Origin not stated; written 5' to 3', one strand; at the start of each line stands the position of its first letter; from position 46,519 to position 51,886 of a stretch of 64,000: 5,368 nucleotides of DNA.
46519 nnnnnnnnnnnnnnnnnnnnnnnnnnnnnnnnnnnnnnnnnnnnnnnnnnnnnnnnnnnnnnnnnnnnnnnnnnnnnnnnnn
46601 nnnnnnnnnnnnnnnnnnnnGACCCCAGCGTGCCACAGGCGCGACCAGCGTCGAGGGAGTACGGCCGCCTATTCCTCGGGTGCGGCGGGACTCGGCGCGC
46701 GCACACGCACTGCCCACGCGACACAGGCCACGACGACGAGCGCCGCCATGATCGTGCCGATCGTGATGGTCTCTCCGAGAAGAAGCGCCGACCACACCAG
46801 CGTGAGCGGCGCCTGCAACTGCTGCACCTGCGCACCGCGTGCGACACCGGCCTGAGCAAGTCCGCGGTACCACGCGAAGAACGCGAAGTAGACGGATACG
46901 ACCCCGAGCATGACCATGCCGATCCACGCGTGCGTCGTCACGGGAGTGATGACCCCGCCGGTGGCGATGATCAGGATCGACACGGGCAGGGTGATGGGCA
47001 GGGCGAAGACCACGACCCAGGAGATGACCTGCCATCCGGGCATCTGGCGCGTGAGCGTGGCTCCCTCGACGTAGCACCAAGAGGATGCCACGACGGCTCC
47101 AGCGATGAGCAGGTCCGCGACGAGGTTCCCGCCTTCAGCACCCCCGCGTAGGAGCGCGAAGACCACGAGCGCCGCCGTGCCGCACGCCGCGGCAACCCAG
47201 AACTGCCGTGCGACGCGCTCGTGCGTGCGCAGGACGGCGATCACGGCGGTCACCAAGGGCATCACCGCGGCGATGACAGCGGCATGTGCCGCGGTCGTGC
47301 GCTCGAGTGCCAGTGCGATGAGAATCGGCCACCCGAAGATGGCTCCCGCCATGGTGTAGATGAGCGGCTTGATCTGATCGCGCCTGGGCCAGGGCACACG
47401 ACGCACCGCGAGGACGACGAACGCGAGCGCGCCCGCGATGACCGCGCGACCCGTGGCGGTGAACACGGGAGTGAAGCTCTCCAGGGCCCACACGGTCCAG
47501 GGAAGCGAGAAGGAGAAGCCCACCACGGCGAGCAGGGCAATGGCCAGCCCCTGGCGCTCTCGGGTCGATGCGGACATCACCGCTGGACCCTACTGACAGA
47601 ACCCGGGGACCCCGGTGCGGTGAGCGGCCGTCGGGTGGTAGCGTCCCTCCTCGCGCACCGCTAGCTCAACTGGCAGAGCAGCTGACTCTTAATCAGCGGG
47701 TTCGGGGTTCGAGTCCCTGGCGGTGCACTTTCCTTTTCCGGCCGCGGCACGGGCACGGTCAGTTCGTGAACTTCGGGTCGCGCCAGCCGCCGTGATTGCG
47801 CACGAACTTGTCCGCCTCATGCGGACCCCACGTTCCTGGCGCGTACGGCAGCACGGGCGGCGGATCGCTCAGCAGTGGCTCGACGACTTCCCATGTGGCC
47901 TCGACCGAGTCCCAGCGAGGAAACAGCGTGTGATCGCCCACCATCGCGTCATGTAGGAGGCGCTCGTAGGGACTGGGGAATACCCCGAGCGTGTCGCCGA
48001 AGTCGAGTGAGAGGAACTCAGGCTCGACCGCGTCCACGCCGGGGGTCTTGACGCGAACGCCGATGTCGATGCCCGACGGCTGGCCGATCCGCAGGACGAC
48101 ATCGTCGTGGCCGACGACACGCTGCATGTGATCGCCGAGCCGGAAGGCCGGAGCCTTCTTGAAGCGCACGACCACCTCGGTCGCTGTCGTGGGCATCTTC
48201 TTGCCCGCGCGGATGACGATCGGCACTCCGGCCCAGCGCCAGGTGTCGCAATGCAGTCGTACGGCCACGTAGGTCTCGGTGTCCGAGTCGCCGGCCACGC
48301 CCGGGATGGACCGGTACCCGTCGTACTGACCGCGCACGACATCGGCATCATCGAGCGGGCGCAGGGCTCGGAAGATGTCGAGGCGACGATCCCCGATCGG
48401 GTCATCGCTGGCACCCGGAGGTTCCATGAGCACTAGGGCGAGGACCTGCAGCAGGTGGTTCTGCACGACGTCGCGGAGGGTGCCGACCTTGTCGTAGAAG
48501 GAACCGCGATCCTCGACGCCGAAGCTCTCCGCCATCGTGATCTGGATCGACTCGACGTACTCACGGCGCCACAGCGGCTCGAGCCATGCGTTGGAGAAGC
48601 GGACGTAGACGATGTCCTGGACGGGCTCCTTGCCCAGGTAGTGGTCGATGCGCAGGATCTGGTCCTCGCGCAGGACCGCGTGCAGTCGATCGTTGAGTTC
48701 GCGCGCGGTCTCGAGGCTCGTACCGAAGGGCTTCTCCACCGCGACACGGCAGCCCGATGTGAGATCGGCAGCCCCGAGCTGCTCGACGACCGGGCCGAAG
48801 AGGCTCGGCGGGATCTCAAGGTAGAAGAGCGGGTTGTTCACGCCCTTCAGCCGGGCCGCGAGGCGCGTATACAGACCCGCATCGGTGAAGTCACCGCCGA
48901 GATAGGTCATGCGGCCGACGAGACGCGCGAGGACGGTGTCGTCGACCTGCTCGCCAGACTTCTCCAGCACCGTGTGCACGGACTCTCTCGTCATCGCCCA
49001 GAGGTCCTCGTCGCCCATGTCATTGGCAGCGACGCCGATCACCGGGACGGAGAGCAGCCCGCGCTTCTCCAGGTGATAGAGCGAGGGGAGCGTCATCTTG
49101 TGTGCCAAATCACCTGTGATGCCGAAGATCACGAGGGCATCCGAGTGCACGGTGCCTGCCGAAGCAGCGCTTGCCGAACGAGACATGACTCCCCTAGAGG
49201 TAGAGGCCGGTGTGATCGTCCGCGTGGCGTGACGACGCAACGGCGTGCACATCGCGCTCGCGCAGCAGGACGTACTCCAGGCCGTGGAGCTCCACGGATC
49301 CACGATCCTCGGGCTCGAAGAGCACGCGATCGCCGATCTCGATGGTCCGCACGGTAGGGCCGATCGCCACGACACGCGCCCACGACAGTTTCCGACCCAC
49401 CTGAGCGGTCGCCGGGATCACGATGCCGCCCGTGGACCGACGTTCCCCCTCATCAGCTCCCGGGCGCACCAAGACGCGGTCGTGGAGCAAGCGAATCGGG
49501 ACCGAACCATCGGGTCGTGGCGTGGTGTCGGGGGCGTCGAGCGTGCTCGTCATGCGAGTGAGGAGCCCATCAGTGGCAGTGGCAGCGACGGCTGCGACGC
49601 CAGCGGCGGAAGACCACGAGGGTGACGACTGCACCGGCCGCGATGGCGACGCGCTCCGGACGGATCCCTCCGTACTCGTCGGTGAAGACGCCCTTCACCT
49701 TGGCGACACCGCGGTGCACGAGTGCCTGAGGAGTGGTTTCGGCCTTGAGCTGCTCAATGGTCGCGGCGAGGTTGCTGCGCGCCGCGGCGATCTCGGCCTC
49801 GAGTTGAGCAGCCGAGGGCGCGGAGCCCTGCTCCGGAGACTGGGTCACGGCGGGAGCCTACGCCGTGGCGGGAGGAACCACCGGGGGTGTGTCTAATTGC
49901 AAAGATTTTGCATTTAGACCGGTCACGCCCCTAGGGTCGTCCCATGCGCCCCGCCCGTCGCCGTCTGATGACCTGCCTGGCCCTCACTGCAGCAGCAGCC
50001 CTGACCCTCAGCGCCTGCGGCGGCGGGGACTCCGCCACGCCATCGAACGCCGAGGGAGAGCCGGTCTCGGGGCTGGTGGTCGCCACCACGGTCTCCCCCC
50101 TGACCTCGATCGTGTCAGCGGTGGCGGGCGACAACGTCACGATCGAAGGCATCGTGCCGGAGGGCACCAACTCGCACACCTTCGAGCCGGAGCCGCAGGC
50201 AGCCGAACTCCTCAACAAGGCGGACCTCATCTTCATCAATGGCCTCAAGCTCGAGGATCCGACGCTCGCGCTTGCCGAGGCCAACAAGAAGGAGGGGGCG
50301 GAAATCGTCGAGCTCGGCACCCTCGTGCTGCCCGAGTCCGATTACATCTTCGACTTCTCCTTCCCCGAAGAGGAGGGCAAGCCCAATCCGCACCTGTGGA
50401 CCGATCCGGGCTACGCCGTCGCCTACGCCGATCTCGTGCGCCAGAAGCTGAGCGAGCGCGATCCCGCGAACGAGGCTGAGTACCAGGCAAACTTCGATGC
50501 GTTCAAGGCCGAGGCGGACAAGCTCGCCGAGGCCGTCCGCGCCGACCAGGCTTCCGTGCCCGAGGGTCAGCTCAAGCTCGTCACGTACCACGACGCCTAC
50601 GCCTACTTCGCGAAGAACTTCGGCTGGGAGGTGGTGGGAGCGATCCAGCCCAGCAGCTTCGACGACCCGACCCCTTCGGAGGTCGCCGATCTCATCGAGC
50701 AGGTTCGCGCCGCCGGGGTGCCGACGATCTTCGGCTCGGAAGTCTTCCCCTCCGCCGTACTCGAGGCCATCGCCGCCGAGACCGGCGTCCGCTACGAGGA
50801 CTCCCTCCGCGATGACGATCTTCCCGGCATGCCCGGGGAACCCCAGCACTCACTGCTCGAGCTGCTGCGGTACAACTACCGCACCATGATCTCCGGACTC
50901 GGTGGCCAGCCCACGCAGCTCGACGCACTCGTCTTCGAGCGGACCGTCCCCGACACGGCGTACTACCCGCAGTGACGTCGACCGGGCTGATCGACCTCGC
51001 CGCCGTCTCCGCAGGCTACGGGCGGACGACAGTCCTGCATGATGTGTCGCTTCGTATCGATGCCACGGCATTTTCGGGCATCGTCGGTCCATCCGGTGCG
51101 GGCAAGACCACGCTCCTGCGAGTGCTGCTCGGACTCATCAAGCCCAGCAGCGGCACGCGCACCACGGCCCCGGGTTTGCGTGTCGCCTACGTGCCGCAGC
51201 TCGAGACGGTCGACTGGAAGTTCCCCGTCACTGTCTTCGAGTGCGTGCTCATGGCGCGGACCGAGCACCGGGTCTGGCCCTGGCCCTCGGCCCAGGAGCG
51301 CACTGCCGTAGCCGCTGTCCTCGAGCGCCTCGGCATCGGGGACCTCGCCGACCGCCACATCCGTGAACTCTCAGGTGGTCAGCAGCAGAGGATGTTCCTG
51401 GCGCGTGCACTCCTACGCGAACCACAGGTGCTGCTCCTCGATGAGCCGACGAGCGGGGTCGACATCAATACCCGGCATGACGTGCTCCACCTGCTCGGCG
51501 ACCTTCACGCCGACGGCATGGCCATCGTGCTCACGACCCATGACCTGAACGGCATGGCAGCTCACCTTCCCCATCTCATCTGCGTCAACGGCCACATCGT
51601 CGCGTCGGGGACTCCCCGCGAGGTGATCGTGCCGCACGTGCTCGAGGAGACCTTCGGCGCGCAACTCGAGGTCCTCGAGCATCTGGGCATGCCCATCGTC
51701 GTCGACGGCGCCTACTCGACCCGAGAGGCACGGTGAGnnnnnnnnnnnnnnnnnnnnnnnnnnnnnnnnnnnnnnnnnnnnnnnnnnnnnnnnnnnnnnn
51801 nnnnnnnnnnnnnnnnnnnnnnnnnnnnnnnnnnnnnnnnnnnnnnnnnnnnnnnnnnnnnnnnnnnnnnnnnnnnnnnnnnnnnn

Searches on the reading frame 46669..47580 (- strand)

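Call 15: search_protein_families(library=pfam, proteins=[window:46669-47580:-], max_evalue=0.00001)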
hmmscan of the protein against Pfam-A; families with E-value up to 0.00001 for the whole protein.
window:46669-47580:- (303 aa): 1 family
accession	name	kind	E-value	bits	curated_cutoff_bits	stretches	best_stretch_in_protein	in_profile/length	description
PF00892.27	EamA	-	1.9e-24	86.9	28.2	2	11-141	3-133/135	EamA-like transporter family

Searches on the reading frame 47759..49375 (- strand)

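Call 15: search_protein_families(library=pfam, proteins=[window:47759-49375:-], max_evalue=0.00001)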
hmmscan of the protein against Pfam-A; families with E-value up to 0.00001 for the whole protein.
window:47759-49375:- (538 aa): 2 families
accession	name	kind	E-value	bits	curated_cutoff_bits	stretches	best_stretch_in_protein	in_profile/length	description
PF02781.21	G6PD_C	-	3.6e-85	286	27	1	257-529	2-292/296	Glucose-6-phosphate dehydrogenase, C-terminal domain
PF00479.28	G6PD_N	-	3.6e-45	155.3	22.1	1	82-253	1-182/183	Glucose-6-phosphate dehydrogenase, NAD binding domain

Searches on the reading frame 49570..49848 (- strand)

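Call 15: search_protein_families(library=pfam, proteins=[window:49570-49848:-], max_evalue=0.00001)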
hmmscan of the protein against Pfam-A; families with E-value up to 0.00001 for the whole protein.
window:49570-49848:- (92 aa): 1 family
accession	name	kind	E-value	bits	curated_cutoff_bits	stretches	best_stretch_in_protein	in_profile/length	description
PF12277.13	DUF3618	-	8.3e-12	45.6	24.9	1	12-53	3-44/47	Protein of unknown function (DUF3618)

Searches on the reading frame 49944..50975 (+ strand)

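Call 42: search_protein_families(library=pfam, proteins=[window:49944-50975:+], max_evalue=0.001)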
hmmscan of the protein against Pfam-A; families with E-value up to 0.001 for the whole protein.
window:49944-50975:+ (343 aa): 1 family
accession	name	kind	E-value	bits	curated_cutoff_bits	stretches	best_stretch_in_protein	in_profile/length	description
PF01297.22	ZnuA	-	1.6e-64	218.4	29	1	46-315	1-260/263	Zinc-uptake complex component A periplasmic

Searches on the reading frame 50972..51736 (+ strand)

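Call 42: search_protein_families(library=pfam, proteins=[window:50972-51736:+], max_evalue=0.001)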
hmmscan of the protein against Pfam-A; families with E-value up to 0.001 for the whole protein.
window:50972-51736:+ (254 aa): 2 families
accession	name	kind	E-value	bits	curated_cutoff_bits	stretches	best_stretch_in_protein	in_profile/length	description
PF00005.33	ABC_tran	-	1.2e-28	100.9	25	1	22-161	1-137/137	ABC transporter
PF13304.12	AAA_21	-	9.3e-13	49.3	27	1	122-192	227-300/304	AAA domain, putative AbiEii toxin, Type IV TA system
